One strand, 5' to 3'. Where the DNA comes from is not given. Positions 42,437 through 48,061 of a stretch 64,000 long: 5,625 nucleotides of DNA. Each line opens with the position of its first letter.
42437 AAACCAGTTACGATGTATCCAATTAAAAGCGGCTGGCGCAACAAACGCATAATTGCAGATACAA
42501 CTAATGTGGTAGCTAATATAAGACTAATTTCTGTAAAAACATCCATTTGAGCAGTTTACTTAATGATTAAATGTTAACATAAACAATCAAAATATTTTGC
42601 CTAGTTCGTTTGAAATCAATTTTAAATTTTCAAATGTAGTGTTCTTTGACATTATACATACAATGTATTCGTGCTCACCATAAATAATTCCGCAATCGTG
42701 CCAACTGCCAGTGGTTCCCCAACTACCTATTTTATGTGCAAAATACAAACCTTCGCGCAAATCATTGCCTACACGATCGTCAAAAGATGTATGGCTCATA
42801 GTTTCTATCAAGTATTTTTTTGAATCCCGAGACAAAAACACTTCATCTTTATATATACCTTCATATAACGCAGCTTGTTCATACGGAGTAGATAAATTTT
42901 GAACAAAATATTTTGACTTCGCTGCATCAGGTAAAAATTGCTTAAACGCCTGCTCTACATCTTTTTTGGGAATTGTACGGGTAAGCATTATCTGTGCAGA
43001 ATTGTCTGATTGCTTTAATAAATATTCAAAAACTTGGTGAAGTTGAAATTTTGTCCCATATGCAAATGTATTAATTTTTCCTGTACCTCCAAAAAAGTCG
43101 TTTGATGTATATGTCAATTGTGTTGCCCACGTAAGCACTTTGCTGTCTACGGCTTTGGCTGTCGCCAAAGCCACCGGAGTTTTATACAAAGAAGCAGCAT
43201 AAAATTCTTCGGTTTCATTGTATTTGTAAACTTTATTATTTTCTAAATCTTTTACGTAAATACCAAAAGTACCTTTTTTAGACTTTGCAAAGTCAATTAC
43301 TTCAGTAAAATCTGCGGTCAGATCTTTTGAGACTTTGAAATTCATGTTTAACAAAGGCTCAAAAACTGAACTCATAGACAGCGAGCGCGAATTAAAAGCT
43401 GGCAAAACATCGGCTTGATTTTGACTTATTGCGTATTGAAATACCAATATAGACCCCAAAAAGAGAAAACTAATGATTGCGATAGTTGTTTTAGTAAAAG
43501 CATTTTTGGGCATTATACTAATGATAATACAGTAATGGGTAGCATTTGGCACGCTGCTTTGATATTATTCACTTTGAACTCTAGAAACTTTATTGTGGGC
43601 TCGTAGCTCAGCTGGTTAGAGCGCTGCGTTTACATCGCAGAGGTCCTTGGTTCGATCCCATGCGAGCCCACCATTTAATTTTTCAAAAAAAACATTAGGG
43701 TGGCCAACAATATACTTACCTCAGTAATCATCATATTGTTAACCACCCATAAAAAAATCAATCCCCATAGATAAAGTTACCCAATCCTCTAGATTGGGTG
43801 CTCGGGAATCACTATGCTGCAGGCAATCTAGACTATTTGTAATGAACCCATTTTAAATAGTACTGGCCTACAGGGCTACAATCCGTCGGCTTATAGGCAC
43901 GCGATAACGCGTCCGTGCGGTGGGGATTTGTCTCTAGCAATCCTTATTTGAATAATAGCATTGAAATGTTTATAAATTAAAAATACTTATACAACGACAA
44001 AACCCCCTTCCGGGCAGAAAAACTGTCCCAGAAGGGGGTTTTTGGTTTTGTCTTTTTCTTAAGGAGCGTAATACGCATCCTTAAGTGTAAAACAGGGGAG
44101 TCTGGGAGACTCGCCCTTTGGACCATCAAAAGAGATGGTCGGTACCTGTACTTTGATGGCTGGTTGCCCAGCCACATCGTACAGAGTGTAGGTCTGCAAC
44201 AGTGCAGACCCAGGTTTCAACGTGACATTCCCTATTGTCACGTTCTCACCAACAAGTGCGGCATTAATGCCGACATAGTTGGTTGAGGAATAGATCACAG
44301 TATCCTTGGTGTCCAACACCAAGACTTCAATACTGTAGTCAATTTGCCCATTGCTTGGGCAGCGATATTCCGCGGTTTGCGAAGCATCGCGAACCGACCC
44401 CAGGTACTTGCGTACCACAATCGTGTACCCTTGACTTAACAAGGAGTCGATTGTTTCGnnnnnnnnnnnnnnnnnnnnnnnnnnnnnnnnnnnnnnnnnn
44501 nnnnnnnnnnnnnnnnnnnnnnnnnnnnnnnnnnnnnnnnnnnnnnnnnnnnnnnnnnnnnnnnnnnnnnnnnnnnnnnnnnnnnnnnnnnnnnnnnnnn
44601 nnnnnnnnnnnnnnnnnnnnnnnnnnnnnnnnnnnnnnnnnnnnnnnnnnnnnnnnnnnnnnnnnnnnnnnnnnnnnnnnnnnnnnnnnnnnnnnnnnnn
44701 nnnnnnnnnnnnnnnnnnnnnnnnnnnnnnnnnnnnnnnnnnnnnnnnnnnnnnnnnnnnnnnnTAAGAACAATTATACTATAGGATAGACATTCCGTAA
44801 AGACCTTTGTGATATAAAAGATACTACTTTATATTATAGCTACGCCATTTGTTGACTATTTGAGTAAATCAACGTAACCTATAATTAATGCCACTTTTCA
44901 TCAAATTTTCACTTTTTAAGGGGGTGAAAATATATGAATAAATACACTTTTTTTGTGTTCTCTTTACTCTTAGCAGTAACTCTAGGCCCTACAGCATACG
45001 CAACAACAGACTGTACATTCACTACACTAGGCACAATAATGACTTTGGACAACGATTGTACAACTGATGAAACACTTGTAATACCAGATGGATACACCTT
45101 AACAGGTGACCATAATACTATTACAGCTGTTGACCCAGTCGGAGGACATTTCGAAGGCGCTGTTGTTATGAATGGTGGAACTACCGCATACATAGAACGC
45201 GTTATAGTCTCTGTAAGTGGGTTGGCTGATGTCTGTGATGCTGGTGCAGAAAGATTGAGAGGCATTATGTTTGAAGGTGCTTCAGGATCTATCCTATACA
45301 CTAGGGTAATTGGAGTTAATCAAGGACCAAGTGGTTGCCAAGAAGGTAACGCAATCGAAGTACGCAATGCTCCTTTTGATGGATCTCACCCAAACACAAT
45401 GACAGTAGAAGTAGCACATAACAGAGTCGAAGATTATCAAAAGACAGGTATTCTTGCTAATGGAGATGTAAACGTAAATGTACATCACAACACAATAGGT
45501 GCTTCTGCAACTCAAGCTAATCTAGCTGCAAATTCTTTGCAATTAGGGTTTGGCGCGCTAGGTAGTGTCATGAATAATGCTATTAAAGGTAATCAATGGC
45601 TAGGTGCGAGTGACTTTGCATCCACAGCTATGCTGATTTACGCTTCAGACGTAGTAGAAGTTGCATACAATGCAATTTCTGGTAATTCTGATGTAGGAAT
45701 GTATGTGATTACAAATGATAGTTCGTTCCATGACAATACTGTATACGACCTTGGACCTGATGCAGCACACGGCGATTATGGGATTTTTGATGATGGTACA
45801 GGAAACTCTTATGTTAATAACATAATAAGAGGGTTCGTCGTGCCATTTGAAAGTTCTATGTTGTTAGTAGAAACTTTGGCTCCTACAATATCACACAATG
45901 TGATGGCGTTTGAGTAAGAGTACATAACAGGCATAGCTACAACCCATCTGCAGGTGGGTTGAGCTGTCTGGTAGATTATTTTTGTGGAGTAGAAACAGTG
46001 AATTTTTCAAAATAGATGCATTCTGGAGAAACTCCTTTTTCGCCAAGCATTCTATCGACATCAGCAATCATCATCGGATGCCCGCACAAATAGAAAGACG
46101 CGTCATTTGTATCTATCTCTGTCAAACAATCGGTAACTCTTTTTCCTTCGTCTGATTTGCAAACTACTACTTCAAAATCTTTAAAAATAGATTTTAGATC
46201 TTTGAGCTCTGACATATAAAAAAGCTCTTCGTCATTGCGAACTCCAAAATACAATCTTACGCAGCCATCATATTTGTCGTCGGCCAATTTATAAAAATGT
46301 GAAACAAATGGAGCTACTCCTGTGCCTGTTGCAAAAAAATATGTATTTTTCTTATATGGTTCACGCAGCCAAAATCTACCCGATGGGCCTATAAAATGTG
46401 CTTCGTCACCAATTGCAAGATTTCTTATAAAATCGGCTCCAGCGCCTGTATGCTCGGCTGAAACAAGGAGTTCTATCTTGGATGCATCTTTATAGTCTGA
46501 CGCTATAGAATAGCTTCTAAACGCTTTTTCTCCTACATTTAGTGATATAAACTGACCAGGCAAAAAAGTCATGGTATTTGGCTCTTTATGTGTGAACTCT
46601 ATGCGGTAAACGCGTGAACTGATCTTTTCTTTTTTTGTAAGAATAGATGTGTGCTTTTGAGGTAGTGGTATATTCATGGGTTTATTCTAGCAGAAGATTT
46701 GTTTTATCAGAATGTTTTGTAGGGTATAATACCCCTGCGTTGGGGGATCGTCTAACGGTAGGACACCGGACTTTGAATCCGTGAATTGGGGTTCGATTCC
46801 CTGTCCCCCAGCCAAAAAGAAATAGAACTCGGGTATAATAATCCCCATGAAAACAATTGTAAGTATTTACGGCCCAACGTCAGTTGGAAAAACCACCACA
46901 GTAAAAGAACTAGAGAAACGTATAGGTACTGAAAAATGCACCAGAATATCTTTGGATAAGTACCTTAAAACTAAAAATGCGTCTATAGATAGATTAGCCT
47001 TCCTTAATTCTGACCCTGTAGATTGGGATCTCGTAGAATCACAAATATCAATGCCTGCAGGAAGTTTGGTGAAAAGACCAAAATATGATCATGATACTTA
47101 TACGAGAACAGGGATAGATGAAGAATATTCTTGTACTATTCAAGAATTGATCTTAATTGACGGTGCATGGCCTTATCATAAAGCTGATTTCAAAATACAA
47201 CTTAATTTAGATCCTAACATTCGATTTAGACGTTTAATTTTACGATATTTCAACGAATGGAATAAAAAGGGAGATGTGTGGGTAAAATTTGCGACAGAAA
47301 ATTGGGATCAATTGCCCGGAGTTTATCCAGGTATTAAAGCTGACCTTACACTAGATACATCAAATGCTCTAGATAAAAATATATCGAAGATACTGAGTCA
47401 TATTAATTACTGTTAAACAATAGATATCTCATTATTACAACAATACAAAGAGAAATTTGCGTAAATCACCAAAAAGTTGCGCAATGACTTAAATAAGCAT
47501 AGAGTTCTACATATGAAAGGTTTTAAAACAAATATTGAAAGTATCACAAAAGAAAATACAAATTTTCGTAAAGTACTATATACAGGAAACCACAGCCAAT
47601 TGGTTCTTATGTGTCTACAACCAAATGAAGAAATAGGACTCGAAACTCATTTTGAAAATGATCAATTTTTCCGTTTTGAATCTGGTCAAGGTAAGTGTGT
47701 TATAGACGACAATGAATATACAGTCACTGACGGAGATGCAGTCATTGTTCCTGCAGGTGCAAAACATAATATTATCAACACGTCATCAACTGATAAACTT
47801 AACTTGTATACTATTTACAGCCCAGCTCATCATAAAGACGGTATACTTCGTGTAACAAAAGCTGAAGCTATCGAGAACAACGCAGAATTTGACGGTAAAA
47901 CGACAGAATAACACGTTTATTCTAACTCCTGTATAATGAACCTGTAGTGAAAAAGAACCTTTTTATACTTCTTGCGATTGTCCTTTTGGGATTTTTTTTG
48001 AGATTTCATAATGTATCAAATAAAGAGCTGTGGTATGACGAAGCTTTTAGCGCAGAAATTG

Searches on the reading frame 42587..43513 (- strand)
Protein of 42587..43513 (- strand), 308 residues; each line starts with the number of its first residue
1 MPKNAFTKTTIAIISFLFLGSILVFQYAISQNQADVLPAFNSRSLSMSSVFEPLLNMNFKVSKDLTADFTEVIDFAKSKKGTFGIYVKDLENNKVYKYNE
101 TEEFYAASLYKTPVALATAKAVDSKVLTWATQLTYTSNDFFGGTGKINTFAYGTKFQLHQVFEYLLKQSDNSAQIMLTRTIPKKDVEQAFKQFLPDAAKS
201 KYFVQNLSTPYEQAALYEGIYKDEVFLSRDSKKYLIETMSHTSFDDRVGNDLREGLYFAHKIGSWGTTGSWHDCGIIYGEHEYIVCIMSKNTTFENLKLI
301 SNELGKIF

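Call 54: search_protein_families(library=pfam, max_evalue=0.001, proteins=[window:42587-43513:-])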
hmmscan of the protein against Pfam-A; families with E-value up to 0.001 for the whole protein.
window:42587-43513:- (308 aa): 2 families
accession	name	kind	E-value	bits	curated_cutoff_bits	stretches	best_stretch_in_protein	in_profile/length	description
PF13354.11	Beta-lactamase2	-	2.7e-41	141.7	22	1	84-288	1-213/214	Beta-lactamase enzyme family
PF00144.29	Beta-lactamase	-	0.00044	19.9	27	0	79-133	11-79/329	Beta-lactamase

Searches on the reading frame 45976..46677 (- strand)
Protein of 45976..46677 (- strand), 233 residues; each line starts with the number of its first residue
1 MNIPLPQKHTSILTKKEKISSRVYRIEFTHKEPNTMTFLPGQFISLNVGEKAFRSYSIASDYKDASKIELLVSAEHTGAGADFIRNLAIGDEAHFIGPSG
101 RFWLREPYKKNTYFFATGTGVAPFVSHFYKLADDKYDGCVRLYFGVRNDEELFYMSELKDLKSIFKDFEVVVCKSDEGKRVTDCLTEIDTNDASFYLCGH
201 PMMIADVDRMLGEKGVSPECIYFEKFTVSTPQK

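Call 54: search_protein_families(library=pfam, max_evalue=0.001, proteins=[window:45976-46677:-])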
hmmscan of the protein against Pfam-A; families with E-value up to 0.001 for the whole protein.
window:45976-46677:- (233 aa): 3 families
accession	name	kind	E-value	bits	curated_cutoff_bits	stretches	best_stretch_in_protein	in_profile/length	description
PF00970.30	FAD_binding_6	-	1.7e-13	51.2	21.1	1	12-102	3-97/99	Oxidoreductase FAD-binding domain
PF00175.26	NAD_binding_1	-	1.8e-12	48.3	22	1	115-208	2-108/109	Oxidoreductase NAD-binding domain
PF08030.17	NAD_binding_6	-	0.00067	20.2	22.2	0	111-187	3-89/156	Ferric reductase NAD binding domain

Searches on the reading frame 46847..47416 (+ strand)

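Call 54: search_protein_families(library=pfam, max_evalue=0.001, proteins=[window:46847-47416:+])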
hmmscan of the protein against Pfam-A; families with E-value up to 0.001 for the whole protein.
window:46847-47416:+ (189 aa): 1 family
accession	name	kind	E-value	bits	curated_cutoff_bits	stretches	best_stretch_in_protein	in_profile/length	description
PF00485.24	PRK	-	1.3e-06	28.8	22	1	4-133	1-149/196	Phosphoribulokinase / Uridine kinase family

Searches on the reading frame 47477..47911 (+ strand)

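Call 54: search_protein_families(library=pfam, max_evalue=0.001, proteins=[window:47477-47911:+])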
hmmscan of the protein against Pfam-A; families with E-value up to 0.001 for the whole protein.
window:47477-47911:+ (144 aa): 3 families
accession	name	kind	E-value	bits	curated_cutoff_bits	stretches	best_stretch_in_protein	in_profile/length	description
PF07883.17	Cupin_2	-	5e-15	55.4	27.2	1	44-113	2-69/70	Cupin domain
PF01050.24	MannoseP_isomer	-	9.5e-05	23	23.6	1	33-105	21-93/116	Mannose-6-phosphate isomerase C-terminal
PF02311.25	AraC_binding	-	0.00071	19.8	21.1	1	67-114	29-75/135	AraC-like ligand binding domain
